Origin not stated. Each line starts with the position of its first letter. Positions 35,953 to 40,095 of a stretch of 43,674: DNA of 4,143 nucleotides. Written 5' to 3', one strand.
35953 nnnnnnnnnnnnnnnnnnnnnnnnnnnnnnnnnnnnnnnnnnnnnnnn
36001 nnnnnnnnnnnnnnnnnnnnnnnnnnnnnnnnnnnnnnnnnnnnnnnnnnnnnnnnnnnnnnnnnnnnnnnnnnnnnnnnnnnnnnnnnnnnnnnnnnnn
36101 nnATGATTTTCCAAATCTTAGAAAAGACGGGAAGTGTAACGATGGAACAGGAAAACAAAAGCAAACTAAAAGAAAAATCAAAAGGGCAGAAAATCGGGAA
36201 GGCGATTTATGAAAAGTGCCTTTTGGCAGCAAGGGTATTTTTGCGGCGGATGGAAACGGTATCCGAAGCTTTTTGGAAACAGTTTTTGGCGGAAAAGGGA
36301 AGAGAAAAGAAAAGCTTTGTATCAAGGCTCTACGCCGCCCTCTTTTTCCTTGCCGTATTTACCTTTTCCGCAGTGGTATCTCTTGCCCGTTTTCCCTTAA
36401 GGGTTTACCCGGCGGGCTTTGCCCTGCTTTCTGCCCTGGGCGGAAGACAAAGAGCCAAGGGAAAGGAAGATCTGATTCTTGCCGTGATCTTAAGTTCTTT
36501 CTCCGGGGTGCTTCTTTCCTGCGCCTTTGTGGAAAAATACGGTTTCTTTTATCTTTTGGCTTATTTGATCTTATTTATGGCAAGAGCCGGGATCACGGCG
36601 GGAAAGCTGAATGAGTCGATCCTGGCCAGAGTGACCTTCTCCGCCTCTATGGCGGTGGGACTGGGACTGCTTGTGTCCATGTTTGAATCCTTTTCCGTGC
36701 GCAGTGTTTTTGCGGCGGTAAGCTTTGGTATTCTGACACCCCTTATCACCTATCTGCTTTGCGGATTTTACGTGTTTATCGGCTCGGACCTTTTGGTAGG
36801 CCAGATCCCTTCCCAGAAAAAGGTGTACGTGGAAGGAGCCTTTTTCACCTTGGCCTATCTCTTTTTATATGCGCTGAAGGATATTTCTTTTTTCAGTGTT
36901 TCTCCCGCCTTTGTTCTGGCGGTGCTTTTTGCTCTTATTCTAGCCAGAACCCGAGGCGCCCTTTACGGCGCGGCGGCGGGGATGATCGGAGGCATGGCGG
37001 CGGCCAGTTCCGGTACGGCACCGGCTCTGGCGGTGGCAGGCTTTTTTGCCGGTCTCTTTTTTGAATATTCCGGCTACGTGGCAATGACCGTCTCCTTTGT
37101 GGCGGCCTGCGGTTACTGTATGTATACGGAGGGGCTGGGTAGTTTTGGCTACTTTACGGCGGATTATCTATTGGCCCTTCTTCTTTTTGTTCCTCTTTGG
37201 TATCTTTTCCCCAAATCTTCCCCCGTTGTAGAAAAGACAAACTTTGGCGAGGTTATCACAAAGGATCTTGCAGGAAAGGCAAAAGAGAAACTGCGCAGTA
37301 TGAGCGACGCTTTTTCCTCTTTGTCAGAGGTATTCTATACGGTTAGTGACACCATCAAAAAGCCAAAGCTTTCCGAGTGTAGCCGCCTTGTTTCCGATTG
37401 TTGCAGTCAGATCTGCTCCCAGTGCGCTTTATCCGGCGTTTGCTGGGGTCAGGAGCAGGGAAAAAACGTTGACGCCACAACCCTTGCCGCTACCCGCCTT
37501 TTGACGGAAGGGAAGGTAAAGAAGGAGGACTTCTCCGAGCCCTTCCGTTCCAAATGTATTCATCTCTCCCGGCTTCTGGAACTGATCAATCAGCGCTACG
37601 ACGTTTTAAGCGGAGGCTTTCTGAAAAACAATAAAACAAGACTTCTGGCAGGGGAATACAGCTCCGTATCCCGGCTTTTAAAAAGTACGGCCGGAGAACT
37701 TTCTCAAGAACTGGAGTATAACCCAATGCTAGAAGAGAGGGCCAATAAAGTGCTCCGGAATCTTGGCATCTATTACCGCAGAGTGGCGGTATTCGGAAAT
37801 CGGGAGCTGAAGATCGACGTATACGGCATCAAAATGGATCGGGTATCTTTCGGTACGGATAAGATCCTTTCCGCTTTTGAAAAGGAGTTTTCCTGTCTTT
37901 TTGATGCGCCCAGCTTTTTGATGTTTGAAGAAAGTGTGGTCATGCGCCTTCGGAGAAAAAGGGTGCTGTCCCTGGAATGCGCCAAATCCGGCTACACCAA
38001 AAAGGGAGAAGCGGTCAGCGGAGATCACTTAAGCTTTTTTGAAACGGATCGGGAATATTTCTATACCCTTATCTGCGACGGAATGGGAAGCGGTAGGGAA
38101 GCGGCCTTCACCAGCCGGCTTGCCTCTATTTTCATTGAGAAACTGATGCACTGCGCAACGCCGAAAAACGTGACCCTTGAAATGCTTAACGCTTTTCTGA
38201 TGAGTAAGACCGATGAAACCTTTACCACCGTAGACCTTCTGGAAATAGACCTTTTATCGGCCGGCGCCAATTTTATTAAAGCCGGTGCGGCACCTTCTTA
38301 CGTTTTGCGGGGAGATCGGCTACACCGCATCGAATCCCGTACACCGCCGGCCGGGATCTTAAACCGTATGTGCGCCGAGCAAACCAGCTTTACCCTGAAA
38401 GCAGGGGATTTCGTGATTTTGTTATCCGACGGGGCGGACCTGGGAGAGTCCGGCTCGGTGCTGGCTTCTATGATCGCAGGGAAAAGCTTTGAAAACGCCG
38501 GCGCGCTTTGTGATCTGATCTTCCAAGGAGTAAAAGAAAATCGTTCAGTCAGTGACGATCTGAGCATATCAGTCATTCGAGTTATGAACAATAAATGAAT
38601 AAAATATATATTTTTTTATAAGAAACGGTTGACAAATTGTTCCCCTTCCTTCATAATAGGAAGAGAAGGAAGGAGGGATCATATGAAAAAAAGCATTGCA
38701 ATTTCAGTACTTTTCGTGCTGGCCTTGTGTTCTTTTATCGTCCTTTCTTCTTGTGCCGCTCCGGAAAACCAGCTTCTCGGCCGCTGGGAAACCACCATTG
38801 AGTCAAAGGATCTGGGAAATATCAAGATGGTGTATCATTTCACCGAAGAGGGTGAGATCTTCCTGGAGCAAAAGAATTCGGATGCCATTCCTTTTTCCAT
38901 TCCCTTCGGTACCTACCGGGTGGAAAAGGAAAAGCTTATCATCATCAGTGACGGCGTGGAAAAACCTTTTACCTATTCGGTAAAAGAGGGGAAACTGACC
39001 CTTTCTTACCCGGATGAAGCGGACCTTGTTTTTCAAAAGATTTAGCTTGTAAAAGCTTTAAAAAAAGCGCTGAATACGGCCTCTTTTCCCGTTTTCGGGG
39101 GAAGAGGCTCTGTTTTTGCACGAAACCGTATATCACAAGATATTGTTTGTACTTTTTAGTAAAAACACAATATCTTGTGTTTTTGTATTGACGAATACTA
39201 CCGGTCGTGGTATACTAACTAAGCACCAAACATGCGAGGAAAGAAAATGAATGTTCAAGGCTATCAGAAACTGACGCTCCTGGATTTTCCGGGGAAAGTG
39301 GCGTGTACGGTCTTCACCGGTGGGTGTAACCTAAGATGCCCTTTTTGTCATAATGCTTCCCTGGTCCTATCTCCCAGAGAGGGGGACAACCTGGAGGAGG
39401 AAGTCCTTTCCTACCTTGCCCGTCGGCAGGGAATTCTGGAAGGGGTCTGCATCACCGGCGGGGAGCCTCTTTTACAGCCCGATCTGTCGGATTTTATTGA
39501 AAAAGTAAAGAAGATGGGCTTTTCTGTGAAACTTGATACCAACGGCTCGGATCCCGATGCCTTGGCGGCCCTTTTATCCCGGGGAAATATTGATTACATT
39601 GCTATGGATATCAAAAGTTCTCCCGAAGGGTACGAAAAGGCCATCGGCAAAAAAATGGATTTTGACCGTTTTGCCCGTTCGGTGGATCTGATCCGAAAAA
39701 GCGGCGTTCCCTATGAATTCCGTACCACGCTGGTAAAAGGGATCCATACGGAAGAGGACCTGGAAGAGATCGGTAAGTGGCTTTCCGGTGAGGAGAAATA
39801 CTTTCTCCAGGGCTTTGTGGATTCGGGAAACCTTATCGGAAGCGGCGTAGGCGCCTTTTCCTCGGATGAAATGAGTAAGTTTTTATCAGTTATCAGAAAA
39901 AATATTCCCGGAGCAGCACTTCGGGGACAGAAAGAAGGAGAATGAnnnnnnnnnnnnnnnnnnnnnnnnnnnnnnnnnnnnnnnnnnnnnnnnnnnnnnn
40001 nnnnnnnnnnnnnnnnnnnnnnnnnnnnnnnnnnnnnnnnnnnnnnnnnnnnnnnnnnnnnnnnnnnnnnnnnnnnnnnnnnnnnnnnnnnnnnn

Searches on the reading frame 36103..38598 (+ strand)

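Call 5: search_protein_families(library=pfam, proteins=[window:36103-38598:+], max_evalue=0.001)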
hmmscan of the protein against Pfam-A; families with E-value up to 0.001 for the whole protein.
window:36103-38598:+ (831 aa): 2 families
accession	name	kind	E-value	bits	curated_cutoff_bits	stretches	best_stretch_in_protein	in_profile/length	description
PF07228.17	SpoIIE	-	3.2e-22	79.8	25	1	652-827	4-191/192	Stage II sporulation protein E (SpoIIE)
PF19732.4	SpoIIE_N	-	3.7e-16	59.2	27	1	167-573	119-535/605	Stage II sporulation protein E N-terminal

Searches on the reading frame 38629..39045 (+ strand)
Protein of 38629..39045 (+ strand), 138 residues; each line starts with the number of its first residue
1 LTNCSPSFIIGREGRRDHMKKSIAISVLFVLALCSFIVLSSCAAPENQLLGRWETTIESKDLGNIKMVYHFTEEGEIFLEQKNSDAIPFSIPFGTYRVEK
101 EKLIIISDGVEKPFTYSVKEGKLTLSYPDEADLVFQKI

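Call 100: search_protein_families(library=pfam, proteins=[window:38629-39045:+], max_evalue=0.01)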
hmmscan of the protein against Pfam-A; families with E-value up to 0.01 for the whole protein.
window:38629-39045:+ (138 aa): 1 family
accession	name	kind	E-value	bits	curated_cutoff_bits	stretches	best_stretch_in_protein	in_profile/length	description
PF18692.7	DUF5640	-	6.9e-05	23.1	28.5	1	47-125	1-70/85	Family of unknown function (DUF5640)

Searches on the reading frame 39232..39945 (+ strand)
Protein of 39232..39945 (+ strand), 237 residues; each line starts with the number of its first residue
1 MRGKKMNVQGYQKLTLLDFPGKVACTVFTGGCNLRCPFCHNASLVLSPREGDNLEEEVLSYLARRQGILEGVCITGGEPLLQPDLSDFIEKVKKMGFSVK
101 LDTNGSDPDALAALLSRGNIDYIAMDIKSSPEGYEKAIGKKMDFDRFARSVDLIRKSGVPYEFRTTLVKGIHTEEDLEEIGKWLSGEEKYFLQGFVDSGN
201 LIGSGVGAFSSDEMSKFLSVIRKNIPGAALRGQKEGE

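Call 5: search_protein_families(library=pfam, proteins=[window:39232-39945:+], max_evalue=0.001)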
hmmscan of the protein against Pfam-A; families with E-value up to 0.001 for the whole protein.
window:39232-39945:+ (237 aa): 2 families
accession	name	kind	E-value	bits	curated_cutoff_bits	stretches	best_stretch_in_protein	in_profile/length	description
PF04055.27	Radical_SAM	-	7.1e-28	98.3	29.5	1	27-184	2-166/166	Radical SAM superfamily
PF13353.11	Fer4_12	-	2.3e-09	38.1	22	1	23-97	6-82/137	4Fe-4S single cluster domain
